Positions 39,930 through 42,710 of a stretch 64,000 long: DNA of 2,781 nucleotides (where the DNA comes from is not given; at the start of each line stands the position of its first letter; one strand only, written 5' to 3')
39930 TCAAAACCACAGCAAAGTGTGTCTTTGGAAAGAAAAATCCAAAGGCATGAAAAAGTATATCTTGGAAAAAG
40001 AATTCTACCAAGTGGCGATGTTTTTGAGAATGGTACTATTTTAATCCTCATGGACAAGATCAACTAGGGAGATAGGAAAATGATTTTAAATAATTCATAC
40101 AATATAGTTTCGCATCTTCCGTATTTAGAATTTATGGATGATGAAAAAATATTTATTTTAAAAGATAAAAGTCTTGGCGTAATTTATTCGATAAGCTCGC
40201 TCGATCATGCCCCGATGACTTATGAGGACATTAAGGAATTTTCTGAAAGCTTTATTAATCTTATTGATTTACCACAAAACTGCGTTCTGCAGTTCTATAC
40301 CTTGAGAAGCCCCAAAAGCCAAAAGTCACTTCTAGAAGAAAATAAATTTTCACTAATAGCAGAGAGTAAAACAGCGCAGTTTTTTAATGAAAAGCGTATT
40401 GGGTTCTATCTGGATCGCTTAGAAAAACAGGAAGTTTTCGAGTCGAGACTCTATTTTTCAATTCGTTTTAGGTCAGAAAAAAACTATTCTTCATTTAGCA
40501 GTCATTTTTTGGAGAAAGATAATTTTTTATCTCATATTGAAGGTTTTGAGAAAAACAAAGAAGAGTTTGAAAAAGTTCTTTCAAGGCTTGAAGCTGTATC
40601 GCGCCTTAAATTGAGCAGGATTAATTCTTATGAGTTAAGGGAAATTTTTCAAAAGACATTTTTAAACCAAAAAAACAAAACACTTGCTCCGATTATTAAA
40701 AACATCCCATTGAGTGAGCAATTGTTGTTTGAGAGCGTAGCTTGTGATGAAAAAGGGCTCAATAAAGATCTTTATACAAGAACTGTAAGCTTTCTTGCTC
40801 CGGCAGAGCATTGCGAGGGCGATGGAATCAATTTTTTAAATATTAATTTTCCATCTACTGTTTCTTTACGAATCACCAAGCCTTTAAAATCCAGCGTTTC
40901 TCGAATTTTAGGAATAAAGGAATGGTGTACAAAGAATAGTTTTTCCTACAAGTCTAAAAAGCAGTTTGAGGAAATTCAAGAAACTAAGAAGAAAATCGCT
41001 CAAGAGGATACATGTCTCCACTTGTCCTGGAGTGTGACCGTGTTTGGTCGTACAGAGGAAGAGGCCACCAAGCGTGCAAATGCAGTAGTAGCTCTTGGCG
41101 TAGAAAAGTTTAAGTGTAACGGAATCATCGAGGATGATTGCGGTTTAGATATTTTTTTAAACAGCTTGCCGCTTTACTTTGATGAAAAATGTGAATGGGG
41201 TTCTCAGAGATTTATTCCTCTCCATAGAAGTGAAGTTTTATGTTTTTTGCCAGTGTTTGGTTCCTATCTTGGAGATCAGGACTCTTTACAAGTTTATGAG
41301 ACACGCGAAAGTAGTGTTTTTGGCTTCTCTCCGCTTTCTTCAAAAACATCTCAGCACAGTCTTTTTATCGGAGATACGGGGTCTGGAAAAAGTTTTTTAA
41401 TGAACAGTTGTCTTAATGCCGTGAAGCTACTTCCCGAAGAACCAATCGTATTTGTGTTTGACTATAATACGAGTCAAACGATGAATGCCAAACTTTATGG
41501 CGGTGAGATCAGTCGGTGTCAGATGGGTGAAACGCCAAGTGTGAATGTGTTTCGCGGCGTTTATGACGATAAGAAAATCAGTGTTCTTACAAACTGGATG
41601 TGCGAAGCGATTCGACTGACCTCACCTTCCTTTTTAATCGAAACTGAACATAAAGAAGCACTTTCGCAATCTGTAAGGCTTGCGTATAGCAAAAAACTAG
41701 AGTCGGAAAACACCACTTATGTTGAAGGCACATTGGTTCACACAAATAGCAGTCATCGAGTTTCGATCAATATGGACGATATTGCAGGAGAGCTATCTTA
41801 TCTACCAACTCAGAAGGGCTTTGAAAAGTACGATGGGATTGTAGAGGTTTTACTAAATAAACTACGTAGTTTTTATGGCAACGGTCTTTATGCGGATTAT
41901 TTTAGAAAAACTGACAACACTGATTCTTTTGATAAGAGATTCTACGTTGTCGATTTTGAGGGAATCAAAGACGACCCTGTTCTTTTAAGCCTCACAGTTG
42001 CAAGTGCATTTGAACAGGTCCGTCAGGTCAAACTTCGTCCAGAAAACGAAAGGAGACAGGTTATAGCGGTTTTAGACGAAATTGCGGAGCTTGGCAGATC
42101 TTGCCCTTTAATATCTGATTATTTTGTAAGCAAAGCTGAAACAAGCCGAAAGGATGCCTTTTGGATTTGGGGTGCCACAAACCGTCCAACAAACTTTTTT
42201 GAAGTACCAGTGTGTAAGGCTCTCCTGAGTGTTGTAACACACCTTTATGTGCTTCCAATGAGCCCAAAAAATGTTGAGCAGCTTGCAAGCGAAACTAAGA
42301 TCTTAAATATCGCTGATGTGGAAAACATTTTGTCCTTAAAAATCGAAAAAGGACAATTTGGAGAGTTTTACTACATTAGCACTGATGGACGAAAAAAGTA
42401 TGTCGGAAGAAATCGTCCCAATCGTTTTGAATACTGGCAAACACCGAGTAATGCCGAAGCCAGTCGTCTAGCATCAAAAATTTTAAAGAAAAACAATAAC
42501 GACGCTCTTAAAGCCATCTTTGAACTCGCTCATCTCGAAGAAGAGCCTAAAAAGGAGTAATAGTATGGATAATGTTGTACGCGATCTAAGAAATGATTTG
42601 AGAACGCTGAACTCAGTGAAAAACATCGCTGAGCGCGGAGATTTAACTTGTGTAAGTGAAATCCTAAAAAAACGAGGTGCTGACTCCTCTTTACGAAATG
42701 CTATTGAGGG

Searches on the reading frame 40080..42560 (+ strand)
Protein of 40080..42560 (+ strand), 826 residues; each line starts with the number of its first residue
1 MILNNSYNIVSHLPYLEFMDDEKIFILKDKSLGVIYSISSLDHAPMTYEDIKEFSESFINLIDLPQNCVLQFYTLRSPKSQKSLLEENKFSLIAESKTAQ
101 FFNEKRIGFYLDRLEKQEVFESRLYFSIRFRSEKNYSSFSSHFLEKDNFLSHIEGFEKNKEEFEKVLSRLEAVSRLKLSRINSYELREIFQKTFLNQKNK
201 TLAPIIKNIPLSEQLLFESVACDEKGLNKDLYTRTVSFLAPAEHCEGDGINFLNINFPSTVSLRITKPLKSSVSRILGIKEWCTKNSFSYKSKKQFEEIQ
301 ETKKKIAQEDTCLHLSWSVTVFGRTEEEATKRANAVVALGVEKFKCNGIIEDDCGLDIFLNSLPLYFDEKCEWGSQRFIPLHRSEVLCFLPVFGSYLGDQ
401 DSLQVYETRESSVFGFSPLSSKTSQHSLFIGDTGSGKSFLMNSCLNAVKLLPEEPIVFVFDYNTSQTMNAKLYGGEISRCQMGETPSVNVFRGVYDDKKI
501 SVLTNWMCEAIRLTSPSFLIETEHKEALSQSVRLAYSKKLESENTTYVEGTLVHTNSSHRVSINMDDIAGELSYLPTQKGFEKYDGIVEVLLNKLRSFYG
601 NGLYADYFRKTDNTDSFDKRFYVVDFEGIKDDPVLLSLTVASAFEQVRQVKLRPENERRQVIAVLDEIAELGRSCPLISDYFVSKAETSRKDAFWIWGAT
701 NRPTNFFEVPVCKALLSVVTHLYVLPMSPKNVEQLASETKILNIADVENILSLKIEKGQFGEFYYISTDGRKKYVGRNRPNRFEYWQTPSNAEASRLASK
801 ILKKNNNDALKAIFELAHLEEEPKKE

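Call 4: search_protein_families(library=pfam, proteins=[window:40080-42560:+])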
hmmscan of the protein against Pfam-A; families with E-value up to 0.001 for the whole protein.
window:40080-42560:+ (826 aa): 2 families
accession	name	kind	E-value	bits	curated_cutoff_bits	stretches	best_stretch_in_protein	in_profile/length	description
PF11130.14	TraC_F_IV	-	2.7e-13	50.1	28.1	2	10-84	2-72/375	TraC protein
PF19044.6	P-loop_TraG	-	5.7e-07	28.9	25.8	1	423-749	28-339/413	TraG P-loop domain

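Call 31: search_protein_families(library=ncbifam, max_evalue=0.01, proteins=[window:40080-42560:+])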
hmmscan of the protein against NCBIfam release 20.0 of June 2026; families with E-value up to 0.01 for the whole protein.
window:40080-42560:+ (826 aa): 7 families
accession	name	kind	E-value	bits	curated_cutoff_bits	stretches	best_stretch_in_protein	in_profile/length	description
TIGR02746.1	TraC-F-type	equivalog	1.7e-36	125.5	567.05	1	291-804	294-785/800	type IV secretion system protein TraC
TIGR03744.1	traC_PFL_4706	equivalog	3.2e-22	78.3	520.6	2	289-465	335-514/892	conjugative transfer ATPase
TIGR00929.1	VirB4_CagE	subfamily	1e-17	63.7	643.1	1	5-748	4-722/792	VirB4 family type IV secretion/conjugal transfer ATPase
NF010473.0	PRK13898.1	equivalog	1.4e-05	23.4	1050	1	401-514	425-535/801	type IV secretion system ATPase VirB4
NF010278.0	PRK13721.1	subfamily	2.2e-05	22.5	1177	1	293-667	342-697/874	type IV secretion system protein TraC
TIGR03783.1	Bac_Flav_CT_G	subfamily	0.0012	16.8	261.55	1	577-662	585-669/829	TraG family conjugative transposon ATPase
NF010447.0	PRK13873.1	equivalog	0.0042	15.1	1020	1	405-533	423-551/815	conjugal transfer protein TrbE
